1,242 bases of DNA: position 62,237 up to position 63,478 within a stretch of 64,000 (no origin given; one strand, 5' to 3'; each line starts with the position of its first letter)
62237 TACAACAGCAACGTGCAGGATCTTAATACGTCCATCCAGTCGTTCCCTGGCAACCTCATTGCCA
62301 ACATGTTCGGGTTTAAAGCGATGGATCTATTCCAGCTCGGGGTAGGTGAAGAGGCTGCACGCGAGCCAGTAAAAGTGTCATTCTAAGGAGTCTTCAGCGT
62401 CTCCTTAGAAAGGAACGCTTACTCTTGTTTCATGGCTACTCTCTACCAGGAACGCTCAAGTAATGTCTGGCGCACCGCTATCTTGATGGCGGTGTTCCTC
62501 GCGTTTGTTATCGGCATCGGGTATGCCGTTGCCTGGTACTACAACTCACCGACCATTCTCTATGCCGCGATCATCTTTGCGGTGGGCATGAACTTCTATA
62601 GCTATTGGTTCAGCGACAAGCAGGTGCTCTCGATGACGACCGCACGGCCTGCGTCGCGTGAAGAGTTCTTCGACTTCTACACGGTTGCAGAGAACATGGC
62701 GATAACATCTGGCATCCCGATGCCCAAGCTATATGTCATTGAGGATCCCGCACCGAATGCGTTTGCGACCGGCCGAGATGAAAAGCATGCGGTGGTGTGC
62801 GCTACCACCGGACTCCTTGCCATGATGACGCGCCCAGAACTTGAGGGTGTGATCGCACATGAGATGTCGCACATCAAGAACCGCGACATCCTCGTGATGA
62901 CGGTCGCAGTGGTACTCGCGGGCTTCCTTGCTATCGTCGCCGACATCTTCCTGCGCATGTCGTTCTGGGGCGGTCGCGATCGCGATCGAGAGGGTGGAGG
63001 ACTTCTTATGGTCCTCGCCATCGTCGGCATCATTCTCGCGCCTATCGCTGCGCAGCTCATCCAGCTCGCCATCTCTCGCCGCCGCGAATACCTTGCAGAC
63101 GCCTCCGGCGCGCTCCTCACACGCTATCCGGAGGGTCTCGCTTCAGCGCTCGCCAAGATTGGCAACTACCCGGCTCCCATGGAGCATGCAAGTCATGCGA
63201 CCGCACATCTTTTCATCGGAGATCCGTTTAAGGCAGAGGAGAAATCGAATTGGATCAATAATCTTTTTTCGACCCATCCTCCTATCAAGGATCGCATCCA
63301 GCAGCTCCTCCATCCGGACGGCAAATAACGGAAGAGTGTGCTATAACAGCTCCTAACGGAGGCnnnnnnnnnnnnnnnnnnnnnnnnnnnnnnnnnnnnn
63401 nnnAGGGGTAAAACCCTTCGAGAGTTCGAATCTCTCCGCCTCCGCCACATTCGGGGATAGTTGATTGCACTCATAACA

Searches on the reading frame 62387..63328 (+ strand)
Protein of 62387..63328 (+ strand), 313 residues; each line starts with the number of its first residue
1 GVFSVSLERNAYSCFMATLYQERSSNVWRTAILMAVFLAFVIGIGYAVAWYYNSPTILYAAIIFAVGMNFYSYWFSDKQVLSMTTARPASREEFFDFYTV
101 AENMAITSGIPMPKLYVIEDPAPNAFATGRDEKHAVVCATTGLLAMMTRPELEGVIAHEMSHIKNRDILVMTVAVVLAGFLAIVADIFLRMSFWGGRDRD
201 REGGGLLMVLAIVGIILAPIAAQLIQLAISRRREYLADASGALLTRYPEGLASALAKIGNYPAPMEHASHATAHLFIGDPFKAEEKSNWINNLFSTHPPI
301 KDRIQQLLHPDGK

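Call 71: search_protein_families(library=pfam, proteins=[window:62387-63328:+], max_evalue=0.00001)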
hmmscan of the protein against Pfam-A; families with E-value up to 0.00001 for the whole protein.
window:62387-63328:+ (313 aa): 1 family
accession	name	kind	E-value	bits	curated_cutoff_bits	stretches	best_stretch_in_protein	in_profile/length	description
PF01435.24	Peptidase_M48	-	6.3e-34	117.9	20.3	1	99-309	9-184/186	Peptidase family M48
